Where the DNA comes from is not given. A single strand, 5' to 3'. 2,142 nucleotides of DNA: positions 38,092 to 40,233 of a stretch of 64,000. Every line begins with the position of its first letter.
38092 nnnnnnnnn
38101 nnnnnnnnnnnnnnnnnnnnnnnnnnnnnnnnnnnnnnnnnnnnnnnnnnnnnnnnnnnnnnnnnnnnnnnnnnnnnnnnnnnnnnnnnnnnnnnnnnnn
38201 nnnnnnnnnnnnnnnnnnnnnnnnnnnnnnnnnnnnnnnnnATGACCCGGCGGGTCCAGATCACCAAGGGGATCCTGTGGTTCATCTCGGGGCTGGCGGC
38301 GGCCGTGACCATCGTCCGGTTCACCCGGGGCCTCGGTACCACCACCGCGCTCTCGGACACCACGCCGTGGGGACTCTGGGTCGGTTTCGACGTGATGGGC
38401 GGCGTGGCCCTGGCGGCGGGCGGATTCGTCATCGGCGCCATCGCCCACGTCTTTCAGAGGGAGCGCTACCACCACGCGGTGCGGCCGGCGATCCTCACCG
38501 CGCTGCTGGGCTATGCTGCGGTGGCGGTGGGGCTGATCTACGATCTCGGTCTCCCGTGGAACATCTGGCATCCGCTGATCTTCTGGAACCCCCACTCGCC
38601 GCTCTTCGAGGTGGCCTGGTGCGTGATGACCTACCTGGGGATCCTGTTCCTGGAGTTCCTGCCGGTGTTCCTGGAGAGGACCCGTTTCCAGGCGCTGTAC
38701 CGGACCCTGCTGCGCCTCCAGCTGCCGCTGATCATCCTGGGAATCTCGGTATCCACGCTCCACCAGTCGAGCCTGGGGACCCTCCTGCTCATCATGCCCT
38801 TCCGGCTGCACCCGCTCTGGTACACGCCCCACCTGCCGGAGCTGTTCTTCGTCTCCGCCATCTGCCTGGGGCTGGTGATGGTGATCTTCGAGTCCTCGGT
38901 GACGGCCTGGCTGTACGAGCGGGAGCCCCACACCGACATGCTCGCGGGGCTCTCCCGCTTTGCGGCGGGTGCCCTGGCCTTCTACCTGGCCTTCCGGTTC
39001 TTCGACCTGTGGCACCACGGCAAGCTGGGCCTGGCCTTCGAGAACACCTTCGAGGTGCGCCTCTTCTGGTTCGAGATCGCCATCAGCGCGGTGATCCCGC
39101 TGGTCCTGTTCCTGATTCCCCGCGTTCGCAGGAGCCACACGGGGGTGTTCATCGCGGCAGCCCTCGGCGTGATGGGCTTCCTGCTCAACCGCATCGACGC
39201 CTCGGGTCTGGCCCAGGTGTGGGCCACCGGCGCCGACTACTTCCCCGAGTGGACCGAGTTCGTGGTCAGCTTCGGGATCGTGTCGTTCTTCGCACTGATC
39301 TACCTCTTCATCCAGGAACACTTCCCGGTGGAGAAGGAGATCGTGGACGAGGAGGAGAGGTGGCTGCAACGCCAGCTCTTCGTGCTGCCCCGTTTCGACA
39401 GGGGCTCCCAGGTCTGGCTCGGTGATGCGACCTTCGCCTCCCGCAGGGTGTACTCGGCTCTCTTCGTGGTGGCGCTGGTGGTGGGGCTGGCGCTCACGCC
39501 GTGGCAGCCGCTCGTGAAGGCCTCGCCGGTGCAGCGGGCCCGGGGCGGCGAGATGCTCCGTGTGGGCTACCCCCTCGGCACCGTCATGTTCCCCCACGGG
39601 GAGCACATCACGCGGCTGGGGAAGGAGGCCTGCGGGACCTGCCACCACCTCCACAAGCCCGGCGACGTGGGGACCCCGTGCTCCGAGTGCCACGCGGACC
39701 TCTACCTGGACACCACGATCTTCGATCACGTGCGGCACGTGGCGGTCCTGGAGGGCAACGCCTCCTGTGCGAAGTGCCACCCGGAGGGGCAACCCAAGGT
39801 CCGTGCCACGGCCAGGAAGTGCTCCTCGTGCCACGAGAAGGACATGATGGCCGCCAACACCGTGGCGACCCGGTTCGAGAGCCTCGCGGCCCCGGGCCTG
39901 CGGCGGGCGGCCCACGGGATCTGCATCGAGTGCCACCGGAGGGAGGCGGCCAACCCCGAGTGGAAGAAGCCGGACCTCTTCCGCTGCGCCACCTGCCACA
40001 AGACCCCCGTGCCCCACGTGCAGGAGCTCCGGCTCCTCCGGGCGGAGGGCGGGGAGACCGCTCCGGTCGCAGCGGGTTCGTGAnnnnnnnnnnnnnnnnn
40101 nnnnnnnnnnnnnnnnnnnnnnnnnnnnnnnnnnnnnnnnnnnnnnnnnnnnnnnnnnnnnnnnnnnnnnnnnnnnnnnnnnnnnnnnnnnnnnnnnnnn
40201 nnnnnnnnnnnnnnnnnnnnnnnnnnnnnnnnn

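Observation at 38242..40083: NrfD-family quinone-interacting subunit fused to a hexaheme cytochrome c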

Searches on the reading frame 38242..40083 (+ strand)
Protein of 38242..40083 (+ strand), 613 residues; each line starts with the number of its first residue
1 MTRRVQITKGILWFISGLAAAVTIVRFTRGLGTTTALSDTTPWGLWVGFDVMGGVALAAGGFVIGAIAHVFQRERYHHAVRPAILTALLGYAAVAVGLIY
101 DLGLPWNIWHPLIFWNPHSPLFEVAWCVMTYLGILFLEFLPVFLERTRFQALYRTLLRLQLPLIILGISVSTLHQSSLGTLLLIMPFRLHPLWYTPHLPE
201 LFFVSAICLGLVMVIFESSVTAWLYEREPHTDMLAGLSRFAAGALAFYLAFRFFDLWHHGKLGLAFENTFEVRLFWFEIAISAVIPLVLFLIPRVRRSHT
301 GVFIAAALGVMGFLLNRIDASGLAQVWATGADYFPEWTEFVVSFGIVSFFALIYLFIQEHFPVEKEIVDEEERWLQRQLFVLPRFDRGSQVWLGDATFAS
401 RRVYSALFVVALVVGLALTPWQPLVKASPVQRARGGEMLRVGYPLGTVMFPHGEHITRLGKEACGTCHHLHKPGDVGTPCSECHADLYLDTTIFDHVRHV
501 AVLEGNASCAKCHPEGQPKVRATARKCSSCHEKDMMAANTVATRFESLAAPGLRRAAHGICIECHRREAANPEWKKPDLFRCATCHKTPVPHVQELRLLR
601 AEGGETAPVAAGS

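Call 3: search_protein_families(library=pfam, proteins=[window:38242-40083:+], max_evalue=0.01)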
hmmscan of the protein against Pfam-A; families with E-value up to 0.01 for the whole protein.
window:38242-40083:+ (613 aa): 4 families
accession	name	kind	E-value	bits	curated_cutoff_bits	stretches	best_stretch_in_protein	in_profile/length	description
PF03916.19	NrfD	-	2e-16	61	25.8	1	37-318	5-302/313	Polysulphide reductase, NrfD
PF02085.21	Cytochrom_CIII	-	6.9e-12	46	22.9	2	492-586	21-101/101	Class III cytochrome C family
PF14522.11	Cytochrome_C7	-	6.7e-08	32.7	24.8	2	476-532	12-67/67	Cytochrome c7 and related cytochrome c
PF14537.11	Cytochrom_c3_2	-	2e-06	28.6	25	1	506-587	6-79/79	Cytochrome c3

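Call 4: search_protein_families(library=ncbifam, proteins=[window:38242-40083:+], max_evalue=0.01)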
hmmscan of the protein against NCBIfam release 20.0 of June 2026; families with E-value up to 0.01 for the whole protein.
window:38242-40083:+ (613 aa): 5 families
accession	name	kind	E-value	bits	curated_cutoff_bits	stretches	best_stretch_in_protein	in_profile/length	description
NF045714.1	sulf_resp_HmcC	equivalog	5.9e-87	292.4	550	1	18-366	14-370/376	sulfate respiration complex protein HmcC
NF008133.1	PRK10881.1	equivalog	3.4e-83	280.2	450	1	11-363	18-373/377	Ni/Fe-hydrogenase cytochrome b subunit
NF041784.1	mnquin_red_QrcD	equivalog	3.2e-31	109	570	1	17-363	30-400/408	menaquinone reductase integral membrane subunit QrcD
NF045713.1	CxxCH_16_HmcA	equivalog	2e-06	26.7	400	1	506-587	472-539/541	sulfate respiration complex hexadecaheme cytochrome HmcA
NF045722.1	c3_cytochr_TmcA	equivalog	0.00016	21.6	114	0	447-485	43-88/125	acidic tetraheme cytochrome c3 TmcA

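Call 5: find_homologous_proteins(query=window:38242-40080:+, max_evalue=0.00001)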
Query window:38242-40080:+ (613 aa): 5540 proteins with E <= 0.00001 among 8000 candidates; the best 120 are listed.
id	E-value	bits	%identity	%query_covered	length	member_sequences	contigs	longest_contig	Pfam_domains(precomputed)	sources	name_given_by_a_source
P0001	0.0e+0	1423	100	100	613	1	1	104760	PF14537.12,PF03916.20,PF02085.22,PF14522.12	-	-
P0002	0.0e+0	1396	98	100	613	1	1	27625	PF14537.12,PF03916.20,PF02085.22,PF14522.12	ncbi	-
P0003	0.0e+0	1258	87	100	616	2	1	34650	PF14537.12,PF03916.20,PF02085.22,PF14522.12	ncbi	-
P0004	0.0e+0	1221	86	97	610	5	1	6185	PF03916.20,PF02085.22,PF14522.12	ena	-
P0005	0.0e+0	1214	87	97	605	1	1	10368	PF03916.20,PF02085.22,PF14522.12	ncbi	-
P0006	0.0e+0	1192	84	98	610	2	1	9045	PF14537.12,PF03916.20,PF02085.22,PF14522.12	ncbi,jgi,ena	-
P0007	0.0e+0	1183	83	97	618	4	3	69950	PF03916.20,PF02085.22,PF14522.12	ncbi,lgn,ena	-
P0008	0.0e+0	1181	84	97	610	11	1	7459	PF14537.12,PF03916.20,PF02085.22,PF14522.12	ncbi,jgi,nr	ncbi:MAG: Ni/Fe-hydrogenase cytochrome b subunit [Acidobacteria bacterium]|nr:MAG: Ni/Fe-hydrogenase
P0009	0.0e+0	1175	80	99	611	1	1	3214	PF14537.12,PF03916.20,PF02085.22,PF14522.12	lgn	-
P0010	0.0e+0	1174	84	97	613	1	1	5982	PF03916.20,PF02085.22,PF14522.12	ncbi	-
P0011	0.0e+0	1163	80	100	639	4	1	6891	PF14537.12,PF03916.20,PF02085.22,PF14522.12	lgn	-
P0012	0.0e+0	1161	81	99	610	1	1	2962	PF03916.20,PF02085.22,PF14522.12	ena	-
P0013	0.0e+0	1151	80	98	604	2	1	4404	PF03916.20,PF02085.22,PF14522.12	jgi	-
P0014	0.0e+0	1091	75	99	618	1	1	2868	PF03916.20,PF02085.22,PF14522.12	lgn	-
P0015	0.0e+0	1045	84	85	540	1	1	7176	PF14537.12,PF03916.20,PF02085.22,PF14522.12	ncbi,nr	ncbi:MAG: polysulfide reductase NrfD, partial [Acidobacteria bacterium]|nr:polysulfide reductase Nrf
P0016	2.6e-296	1002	71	97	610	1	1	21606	PF03916.20,PF02085.22,PF14522.12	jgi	-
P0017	3.6e-294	995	70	99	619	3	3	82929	PF03916.20,PF02085.22,PF14522.12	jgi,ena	-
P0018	1.0e-293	994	69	99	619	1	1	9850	PF03916.20,PF02085.22,PF14522.12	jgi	-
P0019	4.5e-292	988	70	97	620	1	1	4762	PF03916.20,PF02085.22,PF14522.12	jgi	jgi:Ni/Fe-hydrogenase subunit HybB-like protein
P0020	6.5e-290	981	70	99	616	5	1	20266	PF03916.20,PF02085.22,PF14522.12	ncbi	-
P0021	1.3e-288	977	69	98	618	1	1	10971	PF03916.20,PF02085.22,PF14522.12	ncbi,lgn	-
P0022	2.7e-288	976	69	99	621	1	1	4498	PF03916.20,PF02085.22,PF14522.12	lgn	-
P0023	2.9e-288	976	69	97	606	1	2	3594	PF03916.20,PF02085.22,PF14522.12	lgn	-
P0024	1.2e-287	974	69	100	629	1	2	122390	PF03916.20,PF02085.22,PF14522.12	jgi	-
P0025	3.4e-287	972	67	100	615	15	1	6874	PF14537.12,PF03916.20,PF02085.22,PF14522.12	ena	-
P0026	1.1e-284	964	70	97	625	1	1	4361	PF03916.20,PF02085.22,PF14522.12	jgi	jgi:Ni/Fe-hydrogenase subunit HybB-like protein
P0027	1.6e-284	964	69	97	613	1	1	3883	PF03916.20,PF02085.22,PF14522.12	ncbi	-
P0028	5.7e-284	962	68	99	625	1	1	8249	PF03916.20,PF02085.22,PF14522.12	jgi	-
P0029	2.8e-282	956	66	100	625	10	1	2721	PF03916.20,PF02085.22,PF14522.12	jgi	-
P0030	1.3e-279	947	68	97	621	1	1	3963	PF03916.20,PF02085.22,PF14522.12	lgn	-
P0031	1.4e-277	941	67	99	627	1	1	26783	PF03916.20,PF02085.22,PF14522.12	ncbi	-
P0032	1.3e-267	908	65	100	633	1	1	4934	PF03916.20,PF02085.22,PF14522.12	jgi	-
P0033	2.4e-263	894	63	99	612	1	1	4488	PF03916.20,PF02085.22,PF14522.12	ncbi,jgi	-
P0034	9.8e-263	892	81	76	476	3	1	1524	PF14537.12,PF03916.20,PF02085.22,PF14522.12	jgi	-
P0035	1.2e-262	891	66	97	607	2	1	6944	PF03916.20,PF02085.22,PF14522.12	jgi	jgi:Ni/Fe-hydrogenase subunit HybB-like protein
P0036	7.1e-261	885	65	99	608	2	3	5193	PF03916.20,PF02085.22,PF14522.12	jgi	jgi:Ni/Fe-hydrogenase subunit HybB-like protein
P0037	9.0e-260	882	64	99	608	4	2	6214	PF03916.20,PF02085.22,PF14522.12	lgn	-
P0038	1.8e-259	881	65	99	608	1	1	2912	PF03916.20,PF02085.22,PF14522.12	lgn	-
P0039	3.0e-254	864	63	99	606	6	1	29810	PF03916.20,PF02085.22,PF14522.12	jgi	jgi:Ni/Fe-hydrogenase subunit HybB-like protein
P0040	4.8e-254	863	63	97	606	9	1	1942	PF03916.20,PF02085.22,PF14522.12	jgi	jgi:Ni/Fe-hydrogenase subunit HybB-like protein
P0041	5.0e-253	859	63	97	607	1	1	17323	PF03916.20,PF02085.22,PF14522.12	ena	-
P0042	9.8e-252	855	63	97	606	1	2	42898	PF03916.20,PF02085.22,PF14522.12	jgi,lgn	jgi:Ni/Fe-hydrogenase subunit HybB-like protein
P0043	8.1e-246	836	62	99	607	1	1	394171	PF03916.20,PF02085.22,PF14522.12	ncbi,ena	-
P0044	7.7e-242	823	61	97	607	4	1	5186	PF03916.20,PF02085.22,PF14522.12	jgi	jgi:Ni/Fe-hydrogenase subunit HybB-like protein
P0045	7.7e-239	813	60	98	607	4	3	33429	PF03916.20,PF02085.22,PF14522.12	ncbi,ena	-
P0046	4.1e-238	810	67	87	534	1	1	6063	PF03916.20,PF02085.22,PF14522.12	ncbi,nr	ncbi:MAG TPA: Ni/Fe-hydrogenase cytochrome b subunit, partial [Vicinamibacterales bacterium]|nr:Ni/F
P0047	2.2e-237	808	61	97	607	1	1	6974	PF03916.20,PF02085.22,PF14522.12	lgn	-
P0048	9.4e-237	806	60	96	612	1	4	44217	PF03916.20,PF02085.22,PF14522.12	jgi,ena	jgi:Ni/Fe-hydrogenase subunit HybB-like protein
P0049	1.1e-232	792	60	96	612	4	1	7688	PF14537.12,PF03916.20,PF02085.22,PF14522.12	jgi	jgi:Ni/Fe-hydrogenase subunit HybB-like protein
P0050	3.9e-232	790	56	99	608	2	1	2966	PF03916.20,PF02085.22,PF14522.12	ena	-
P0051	6.7e-231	786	60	96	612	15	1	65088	PF03916.20,PF02085.22,PF14522.12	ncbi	-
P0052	1.8e-230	785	59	96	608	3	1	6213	PF03916.20,PF02085.22,PF14522.12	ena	-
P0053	5.5e-230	783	57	98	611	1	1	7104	PF14537.12,PF03916.20,PF02085.22,PF14522.12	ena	-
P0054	3.0e-229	781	56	99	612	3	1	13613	PF03916.20,PF02085.22,PF14522.12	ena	-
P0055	4.3e-229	780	57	99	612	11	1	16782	PF03916.20,PF02085.22,PF14522.12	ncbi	ncbi:MAG: NrfD/PsrC family molybdoenzyme membrane anchor subunit [Acidobacteriota bacterium]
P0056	2.3e-228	778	59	96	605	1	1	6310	PF14537.12,PF03916.20,PF02085.22,PF14522.12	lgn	-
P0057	2.4e-228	778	59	96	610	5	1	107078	PF03916.20,PF02085.22,PF14522.12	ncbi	-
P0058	9.1e-228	776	58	96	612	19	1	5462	PF03916.20,PF02085.22,PF14522.12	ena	-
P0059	2.3e-226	771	56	97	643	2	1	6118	PF03916.20,PF02085.22,PF14522.12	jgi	-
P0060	1.2e-225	769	57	98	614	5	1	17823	PF03916.20,PF02085.22,PF14522.12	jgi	jgi:Ni/Fe-hydrogenase subunit HybB-like protein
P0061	1.8e-225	768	58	97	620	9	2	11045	PF03916.20,PF02085.22,PF14522.12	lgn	-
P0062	3.4e-225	768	58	97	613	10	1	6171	PF03916.20,PF02085.22,PF14522.12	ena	-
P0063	4.2e-225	767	58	97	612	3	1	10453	PF03916.20,PF02085.22,PF14522.12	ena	-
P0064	2.5e-224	765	55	99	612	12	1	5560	PF03916.20,PF02085.22,PF14522.12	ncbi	-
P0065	3.0e-224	764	57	100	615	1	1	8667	PF03916.20,PF02085.22,PF14522.12,PF22113.2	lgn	-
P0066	9.3e-224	763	58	97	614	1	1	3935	PF03916.20,PF02085.22,PF14522.12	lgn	-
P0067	1.2e-223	762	57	97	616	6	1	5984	PF03916.20,PF02085.22,PF14522.12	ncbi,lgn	-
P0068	4.1e-223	761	53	100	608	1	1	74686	PF03916.20,PF02085.22,PF14522.12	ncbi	-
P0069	7.3e-223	760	57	99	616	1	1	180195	PF03916.20,PF02085.22,PF14522.12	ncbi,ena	-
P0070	7.7e-223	760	57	96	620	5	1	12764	PF03916.20,PF02085.22,PF14522.12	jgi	jgi:Ni/Fe-hydrogenase subunit HybB-like protein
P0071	9.8e-223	759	57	96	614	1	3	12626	PF14537.12,PF03916.20,PF02085.22,PF14522.12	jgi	jgi:Ni/Fe-hydrogenase subunit HybB-like protein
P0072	1.6e-222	759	58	96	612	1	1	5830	PF03916.20,PF02085.22,PF14522.12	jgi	jgi:Ni/Fe-hydrogenase subunit HybB-like protein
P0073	2.3e-222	758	58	96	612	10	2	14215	PF03916.20,PF02085.22,PF14522.12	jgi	jgi:Ni/Fe-hydrogenase subunit HybB-like protein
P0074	2.6e-222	758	56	96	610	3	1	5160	PF03916.20,PF02085.22,PF14522.12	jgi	jgi:Ni/Fe-hydrogenase subunit HybB-like protein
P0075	1.5e-221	755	56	96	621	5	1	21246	PF03916.20,PF02085.22,PF14522.12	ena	-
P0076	5.9e-221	754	56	99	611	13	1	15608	PF03916.20,PF02085.22,PF14522.12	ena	-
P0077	6.8e-221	753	89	61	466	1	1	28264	PF03916.20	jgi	-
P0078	9.9e-220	750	67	79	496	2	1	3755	PF14537.12,PF03916.20,PF02085.22,PF14522.12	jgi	-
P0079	2.3e-219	748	58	95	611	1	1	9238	PF03916.20,PF02085.22,PF14522.12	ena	-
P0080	7.8e-219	747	57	97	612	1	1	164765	PF03916.20,PF02085.22,PF14522.12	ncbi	-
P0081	3.7e-218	744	56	97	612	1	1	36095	PF03916.20,PF02085.22,PF14522.12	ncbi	-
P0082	1.1e-217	743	57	96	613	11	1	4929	PF14537.12,PF03916.20,PF02085.22,PF14522.12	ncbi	-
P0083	3.5e-217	741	56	97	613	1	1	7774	PF03916.20,PF02085.22,PF14522.12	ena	-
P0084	5.1e-217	741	56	96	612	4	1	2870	PF03916.20,PF02085.22,PF14522.12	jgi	-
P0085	9.6e-217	740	58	96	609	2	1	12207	PF03916.20,PF02085.22,PF14522.12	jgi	jgi:Ni/Fe-hydrogenase subunit HybB-like protein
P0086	1.1e-216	739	58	96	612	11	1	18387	PF14537.12,PF03916.20,PF02085.22,PF14522.12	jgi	jgi:Ni/Fe-hydrogenase subunit HybB-like protein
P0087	1.5e-216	739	54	97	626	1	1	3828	PF03916.20,PF02085.22,PF14522.12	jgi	jgi:Ni/Fe-hydrogenase subunit HybB-like protein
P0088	6.0e-216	737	55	97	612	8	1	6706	PF03916.20,PF02085.22,PF14522.12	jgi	-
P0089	8.4e-216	737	56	96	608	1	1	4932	PF03916.20,PF02085.22,PF14522.12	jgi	-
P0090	8.7e-215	733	56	95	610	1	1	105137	PF03916.20,PF02085.22,PF14522.12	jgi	jgi:Ni/Fe-hydrogenase subunit HybB-like protein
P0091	1.0e-214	733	55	96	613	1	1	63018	PF03916.20,PF02085.22,PF14522.12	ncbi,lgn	-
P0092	5.3e-213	727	54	100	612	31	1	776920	PF03916.20,PF02085.22,PF14522.12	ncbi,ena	-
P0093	5.7e-213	727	56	98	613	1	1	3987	PF03916.20,PF02085.22,PF14522.12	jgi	jgi:Ni/Fe-hydrogenase subunit HybB-like protein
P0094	5.1e-212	724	56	99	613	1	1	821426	PF03916.20,PF02085.22,PF14522.12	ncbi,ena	-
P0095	7.5e-209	714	53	96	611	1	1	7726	PF03916.20,PF02085.22,PF14522.12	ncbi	-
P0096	9.1e-209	713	46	99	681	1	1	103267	PF14537.12,PF03916.20,PF02085.22,PF14522.12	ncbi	ncbi:MAG: NrfD/PsrC family molybdoenzyme membrane anchor subunit [Acidobacteriota bacterium]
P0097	1.2e-208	713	55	97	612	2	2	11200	PF03916.20,PF02085.22,PF14522.12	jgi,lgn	jgi:Ni/Fe-hydrogenase subunit HybB-like protein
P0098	6.0e-208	711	54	98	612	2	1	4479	PF14537.12,PF03916.20,PF02085.22,PF14522.12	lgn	-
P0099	2.8e-206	705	90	57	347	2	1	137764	PF03916.20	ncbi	-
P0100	1.2e-204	700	53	96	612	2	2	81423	PF03916.20,PF02085.22,PF14522.12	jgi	jgi:Ni/Fe-hydrogenase subunit HybB-like protein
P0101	7.3e-204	697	63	86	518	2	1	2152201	PF03916.20,PF02085.22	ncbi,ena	-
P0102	3.1e-203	695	52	99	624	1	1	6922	PF03916.20,PF02085.22,PF14522.12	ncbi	-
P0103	1.5e-201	689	52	97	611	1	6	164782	PF03916.20,PF02085.22,PF14522.12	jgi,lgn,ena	jgi:Ni/Fe-hydrogenase subunit HybB-like protein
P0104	3.5e-200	685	60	85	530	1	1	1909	PF03916.20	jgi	jgi:Ni/Fe-hydrogenase subunit HybB-like protein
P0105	1.6e-198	679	51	96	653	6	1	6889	PF03916.20,PF02085.22,PF14522.12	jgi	jgi:Ni/Fe-hydrogenase subunit HybB-like protein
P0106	9.9e-183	627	55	84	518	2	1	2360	PF03916.20,PF02085.22,PF14522.12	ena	-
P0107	2.6e-180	619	50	99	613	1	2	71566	PF14537.12,PF03916.20,PF02085.22,PF14522.12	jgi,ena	jgi:Ni/Fe-hydrogenase subunit HybB-like protein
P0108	3.2e-180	619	50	99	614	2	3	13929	PF14537.12,PF03916.20,PF02085.22,PF14522.12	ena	-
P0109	8.2e-179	614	58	79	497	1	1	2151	PF03916.20,PF02085.22,PF14522.12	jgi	jgi:hypothetical protein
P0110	1.9e-178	613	51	95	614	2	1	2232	PF03916.20,PF02085.22,PF14522.12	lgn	-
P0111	7.2e-178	611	51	95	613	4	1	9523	PF03916.20,PF02085.22,PF14522.12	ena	-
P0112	7.0e-177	608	52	95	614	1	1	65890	PF14537.12,PF03916.20,PF02085.22,PF14522.12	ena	-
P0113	1.0e-176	607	46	98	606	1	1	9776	PF03916.20,PF02085.22,PF14522.12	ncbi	-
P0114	1.2e-176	607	51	95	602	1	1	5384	PF14537.12,PF03916.20,PF02085.22,PF14522.12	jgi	jgi:Ni/Fe-hydrogenase subunit HybB-like protein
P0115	1.3e-176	607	47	99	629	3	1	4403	PF14537.12,PF03916.20,PF02085.22,PF14522.12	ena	-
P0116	2.2e-176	606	50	99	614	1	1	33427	PF03916.20,PF02085.22,PF14522.12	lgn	-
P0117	2.7e-176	606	50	95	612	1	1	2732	PF14537.12,PF03916.20,PF02085.22,PF14522.12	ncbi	-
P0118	4.5e-176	605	47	98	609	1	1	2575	PF03916.20,PF02085.22,PF14522.12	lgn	-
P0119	1.2e-175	604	48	95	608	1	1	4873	PF03916.20,PF02085.22,PF14522.12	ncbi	-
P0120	1.2e-175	604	49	98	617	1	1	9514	PF03916.20,PF02085.22,PF14522.12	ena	-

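Call 26: find_related_loci(query=A1, collection=genome_contigs, flank=10000)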
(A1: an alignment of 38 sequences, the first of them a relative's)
Query A1 (613 aa) in genome_contigs; peptide patterns used: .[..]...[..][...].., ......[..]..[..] (x = any residue, [..] = any of these).
600 stretches matched a pattern (row limit reached: there are more); 598 encode a relative of the query (tblastn E <= 1e-3); the best 80 are kept; 80 distinct loci.
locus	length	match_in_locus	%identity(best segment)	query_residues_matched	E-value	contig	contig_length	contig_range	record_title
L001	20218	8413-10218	69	1-596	0e+0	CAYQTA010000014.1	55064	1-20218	MAG TPA_asm: uncultured Acidobacteriota bacterium isolate binchicken_co219_302 genome assembly, contig: k141_1433015, wh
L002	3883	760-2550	69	1-596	0e+0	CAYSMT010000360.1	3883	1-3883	MAG TPA_asm: uncultured Acidobacteriota bacterium isolate binchicken_co67_38 genome assembly, contig: NODE_30779_length_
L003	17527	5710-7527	64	1-608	0e+0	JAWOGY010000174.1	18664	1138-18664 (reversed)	MAG: Vicinamibacterales bacterium isolate CWP4-1.bin.183 k191_178822, whole genome shotgun sequence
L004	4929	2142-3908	57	2-588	0e+0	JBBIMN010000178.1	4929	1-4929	MAG: Acidobacteriota bacterium isolate RVF170221_bin_233 NODE_16984_length_4929_cov_4.298523, whole genome shotgun seque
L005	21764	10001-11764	55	2-587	0e+0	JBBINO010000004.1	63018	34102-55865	MAG: Acidobacteriota bacterium isolate QNF170220_bin_258 NODE_400_length_63018_cov_22.798358, whole genome shotgun seque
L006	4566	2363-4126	57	2-588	0e+0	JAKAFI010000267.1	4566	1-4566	MAG: Acidobacteria bacterium isolate WY1.bin89 NODE_34799_length_4566_cov_4.842983, whole genome shotgun sequence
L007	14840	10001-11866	47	4-587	1e-175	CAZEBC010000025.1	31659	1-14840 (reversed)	MAG TPA_asm: uncultured bacterium isolate binchicken_co107_64 genome assembly, contig: NODE_3558_length_31659_cov_11.574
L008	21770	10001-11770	49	3-591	5e-174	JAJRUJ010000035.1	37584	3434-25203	MAG: Candidatus Zixiibacteriota bacterium isolate Dive96_bin10.176 k141_1900017, whole genome shotgun sequence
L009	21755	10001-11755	49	4-587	4e-174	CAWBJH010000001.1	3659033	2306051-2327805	MAG: uncultured delta proteobacterium isolate MFD03323.bin.1.18 genome assembly, contig: contig_33361, whole genome shot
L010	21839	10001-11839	47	3-598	8e-169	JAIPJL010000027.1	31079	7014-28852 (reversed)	MAG: bacterium isolate Tobar14m-G34 Tobar14m-C872, whole genome shotgun sequence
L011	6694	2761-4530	47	3-591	3e-169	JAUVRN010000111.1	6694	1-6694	MAG: Candidatus Zixiibacteriota bacterium isolate CSMAG_715 CSMAG_715_k127_6191554_length_6694_cov_26.0000, whole genome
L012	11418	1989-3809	47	4-613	8e-168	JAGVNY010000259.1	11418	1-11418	MAG: Candidatus Zixiibacteriota bacterium isolate DeMMO3_21 c_000000032167, whole genome shotgun sequence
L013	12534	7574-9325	50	3-587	3e-167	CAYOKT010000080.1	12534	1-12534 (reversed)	MAG TPA_asm: uncultured bacterium isolate SRP338002_co1_120 genome assembly, contig: NODE_4704_length_12534_cov_81.13879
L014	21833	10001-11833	45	3-606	3e-167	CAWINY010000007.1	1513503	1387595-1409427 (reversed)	MAG: uncultured Acidobacteriota bacterium isolate MFD01299.bin.1.190 genome assembly, contig: contig_6222, whole genome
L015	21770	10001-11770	44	3-591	1e-165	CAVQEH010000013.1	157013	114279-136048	MAG: uncultured Ignavibacteria bacterium isolate MFD02416.bin.1.320 genome assembly, contig: contig_79546, whole genome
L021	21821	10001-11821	47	4-587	5e-162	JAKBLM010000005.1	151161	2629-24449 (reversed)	MAG: Acidobacteria bacterium isolate FK1.bin65 NODE_87_length_151161_cov_11.320140, whole genome shotgun sequence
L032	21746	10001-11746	47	5-587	5e-154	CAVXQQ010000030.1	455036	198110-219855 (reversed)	MAG: Bryobacterales bacterium isolate MFD01872.bin.2.86 genome assembly, contig: contig_99467, whole genome shotgun sequ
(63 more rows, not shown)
